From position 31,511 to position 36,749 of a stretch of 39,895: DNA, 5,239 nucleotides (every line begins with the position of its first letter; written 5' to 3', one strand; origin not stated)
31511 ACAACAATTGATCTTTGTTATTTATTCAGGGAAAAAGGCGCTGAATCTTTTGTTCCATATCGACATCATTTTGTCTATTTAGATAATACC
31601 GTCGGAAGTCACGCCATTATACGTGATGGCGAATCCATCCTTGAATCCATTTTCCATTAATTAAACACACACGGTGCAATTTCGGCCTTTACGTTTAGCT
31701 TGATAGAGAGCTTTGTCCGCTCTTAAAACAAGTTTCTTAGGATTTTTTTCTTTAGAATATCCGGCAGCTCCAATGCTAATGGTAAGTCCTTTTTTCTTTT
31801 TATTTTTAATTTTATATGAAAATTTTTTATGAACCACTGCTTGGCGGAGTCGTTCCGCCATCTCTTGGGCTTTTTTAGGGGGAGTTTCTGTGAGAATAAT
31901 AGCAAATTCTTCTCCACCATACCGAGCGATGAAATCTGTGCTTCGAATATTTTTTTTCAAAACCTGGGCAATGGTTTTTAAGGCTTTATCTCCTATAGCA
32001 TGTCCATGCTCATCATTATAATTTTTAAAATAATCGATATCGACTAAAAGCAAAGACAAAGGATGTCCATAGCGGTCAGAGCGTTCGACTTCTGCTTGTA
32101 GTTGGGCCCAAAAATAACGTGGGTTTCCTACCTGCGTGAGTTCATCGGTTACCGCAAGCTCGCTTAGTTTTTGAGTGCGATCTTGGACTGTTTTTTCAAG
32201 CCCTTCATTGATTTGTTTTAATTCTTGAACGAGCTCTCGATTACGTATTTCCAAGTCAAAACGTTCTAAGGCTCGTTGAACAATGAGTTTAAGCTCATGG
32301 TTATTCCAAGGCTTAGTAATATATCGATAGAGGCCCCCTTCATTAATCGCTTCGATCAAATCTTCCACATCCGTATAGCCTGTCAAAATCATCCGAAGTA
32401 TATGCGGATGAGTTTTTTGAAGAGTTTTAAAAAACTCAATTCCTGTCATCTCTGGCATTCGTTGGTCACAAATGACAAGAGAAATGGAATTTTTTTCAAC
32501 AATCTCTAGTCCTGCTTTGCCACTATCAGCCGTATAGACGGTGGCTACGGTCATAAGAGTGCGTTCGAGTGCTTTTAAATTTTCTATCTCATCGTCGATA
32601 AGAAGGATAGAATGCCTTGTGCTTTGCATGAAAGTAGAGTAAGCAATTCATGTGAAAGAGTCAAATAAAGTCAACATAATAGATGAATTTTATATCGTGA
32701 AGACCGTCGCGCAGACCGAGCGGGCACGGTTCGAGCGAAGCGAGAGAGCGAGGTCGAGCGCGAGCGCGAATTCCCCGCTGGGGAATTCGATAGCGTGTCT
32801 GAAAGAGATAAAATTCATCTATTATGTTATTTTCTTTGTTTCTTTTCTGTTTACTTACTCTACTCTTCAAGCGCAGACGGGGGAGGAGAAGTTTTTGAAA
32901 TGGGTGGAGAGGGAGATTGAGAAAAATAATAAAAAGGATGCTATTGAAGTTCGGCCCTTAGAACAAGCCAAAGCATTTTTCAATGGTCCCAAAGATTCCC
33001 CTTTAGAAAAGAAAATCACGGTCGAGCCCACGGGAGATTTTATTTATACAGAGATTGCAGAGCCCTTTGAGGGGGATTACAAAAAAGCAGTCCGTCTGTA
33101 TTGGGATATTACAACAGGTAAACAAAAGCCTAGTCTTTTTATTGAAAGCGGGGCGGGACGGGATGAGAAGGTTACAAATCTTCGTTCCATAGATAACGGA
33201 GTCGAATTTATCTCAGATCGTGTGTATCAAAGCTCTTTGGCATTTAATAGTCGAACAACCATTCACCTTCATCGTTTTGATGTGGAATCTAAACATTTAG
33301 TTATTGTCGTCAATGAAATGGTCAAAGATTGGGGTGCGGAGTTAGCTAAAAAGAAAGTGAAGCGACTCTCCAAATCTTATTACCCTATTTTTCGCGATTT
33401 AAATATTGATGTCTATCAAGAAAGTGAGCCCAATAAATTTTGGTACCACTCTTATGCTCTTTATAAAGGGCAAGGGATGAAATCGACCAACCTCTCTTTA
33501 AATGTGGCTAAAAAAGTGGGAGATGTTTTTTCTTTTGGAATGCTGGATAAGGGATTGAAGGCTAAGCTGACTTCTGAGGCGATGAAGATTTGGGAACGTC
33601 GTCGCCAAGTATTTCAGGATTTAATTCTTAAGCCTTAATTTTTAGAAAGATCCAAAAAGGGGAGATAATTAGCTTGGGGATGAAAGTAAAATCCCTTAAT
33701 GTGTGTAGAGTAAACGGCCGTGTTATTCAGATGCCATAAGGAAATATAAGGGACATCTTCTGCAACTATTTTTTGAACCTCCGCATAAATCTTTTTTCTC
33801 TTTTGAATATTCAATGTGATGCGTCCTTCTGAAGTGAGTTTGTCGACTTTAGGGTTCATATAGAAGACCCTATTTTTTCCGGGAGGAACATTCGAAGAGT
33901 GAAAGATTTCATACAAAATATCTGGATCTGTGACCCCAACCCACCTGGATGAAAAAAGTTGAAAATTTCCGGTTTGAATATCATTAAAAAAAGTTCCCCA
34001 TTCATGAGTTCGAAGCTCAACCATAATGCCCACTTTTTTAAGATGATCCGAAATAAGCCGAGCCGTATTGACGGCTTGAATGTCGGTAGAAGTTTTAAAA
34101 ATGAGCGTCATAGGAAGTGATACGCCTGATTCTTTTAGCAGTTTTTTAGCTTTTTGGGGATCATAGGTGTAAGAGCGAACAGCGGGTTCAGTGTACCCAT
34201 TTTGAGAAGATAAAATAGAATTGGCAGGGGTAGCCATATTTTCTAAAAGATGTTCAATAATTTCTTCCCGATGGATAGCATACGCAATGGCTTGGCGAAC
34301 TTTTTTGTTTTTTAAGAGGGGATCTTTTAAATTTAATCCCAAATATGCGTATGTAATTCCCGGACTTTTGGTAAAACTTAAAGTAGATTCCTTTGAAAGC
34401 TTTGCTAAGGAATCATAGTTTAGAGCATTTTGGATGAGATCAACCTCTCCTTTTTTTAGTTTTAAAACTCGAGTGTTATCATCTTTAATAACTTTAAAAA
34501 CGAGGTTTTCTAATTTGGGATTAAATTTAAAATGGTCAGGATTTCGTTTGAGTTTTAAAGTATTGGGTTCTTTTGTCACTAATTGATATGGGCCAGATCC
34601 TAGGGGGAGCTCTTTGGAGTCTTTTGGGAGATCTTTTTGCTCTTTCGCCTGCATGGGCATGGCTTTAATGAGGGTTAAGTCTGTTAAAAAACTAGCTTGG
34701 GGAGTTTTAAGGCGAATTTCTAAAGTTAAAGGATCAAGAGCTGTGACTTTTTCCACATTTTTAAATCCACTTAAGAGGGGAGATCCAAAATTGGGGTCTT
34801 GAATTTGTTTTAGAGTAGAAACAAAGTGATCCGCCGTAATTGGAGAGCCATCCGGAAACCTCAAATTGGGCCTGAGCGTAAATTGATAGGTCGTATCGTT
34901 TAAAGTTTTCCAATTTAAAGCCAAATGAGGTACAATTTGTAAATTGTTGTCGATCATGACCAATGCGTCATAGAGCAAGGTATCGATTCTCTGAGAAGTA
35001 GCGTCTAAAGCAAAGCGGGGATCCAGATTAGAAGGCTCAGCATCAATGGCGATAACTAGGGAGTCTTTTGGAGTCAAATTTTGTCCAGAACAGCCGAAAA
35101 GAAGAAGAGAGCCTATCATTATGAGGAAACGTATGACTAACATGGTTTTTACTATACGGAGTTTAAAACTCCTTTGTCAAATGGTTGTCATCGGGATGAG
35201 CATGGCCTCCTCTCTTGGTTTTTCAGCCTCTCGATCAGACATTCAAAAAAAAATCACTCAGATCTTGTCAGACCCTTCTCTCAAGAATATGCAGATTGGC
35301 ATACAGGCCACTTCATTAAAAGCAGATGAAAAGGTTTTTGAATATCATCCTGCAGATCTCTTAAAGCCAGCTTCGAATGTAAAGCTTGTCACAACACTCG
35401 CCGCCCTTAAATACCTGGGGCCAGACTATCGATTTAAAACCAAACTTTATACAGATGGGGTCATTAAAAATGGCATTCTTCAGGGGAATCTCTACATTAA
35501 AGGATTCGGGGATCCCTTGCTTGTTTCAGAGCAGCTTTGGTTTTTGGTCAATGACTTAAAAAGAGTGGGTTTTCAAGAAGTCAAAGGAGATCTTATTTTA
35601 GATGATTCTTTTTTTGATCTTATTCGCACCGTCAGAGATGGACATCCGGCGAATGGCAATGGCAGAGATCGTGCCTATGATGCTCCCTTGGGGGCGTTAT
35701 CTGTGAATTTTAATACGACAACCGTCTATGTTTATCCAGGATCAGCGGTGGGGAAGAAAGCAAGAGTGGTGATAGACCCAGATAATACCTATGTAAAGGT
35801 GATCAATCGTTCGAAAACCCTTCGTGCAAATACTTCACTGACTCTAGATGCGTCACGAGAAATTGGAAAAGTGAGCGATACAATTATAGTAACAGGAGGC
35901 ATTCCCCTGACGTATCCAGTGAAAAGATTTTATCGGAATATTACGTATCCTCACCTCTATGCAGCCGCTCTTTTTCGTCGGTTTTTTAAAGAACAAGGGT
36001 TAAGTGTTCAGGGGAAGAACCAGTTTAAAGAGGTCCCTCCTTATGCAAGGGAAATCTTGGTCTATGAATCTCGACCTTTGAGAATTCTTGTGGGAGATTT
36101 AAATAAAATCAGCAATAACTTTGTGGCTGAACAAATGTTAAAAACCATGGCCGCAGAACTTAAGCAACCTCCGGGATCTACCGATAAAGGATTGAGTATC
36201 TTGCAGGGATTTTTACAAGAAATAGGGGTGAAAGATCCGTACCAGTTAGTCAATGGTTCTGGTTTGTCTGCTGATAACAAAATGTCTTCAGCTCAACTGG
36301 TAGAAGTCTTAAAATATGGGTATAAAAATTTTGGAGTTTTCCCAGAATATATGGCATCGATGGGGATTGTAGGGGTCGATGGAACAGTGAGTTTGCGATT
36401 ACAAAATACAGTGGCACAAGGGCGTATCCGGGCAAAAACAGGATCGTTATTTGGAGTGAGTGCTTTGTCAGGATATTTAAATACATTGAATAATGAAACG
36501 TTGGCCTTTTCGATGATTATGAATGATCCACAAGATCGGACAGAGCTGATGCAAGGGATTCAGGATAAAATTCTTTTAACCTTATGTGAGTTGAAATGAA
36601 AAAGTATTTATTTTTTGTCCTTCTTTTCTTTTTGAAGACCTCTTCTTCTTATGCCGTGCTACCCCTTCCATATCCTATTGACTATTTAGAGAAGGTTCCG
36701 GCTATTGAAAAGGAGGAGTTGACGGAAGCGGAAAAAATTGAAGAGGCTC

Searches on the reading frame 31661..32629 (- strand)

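Call 23: search_protein_families(library=pfam, proteins=[window:31661-32629:-], max_evalue=0.00001)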
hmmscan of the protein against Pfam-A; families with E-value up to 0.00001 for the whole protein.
window:31661-32629:- (322 aa): 2 families
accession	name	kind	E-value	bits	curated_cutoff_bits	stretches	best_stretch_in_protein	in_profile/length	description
PF00990.26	GGDEF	-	9.2e-50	169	23.8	1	159-317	1-160/161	Diguanylate cyclase, GGDEF domain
PF00072.30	Response_reg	-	3.9e-22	79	30.2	1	8-117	1-110/111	Response regulator receiver domain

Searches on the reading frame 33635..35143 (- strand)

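Call 23: search_protein_families(library=pfam, proteins=[window:33635-35143:-], max_evalue=0.00001)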
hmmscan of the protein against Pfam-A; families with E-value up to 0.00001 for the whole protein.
window:33635-35143:- (502 aa): 1 family
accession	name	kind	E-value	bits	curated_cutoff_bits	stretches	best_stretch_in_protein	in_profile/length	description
PF00496.27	SBP_bac_5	-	8.4e-85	285.5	32.4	1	69-416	1-363/368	Bacterial extracellular solute-binding proteins, family 5 Middle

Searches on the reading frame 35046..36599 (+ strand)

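Call 23: search_protein_families(library=pfam, proteins=[window:35046-36599:+], max_evalue=0.00001)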
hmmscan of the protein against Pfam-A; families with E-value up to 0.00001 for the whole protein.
window:35046-36599:+ (517 aa): 1 family
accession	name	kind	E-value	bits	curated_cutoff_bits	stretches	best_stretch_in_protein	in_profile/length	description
PF02113.21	Peptidase_S13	-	9.1e-91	305.2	22.8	1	67-504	2-436/444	D-Ala-D-Ala carboxypeptidase 3 (S13) family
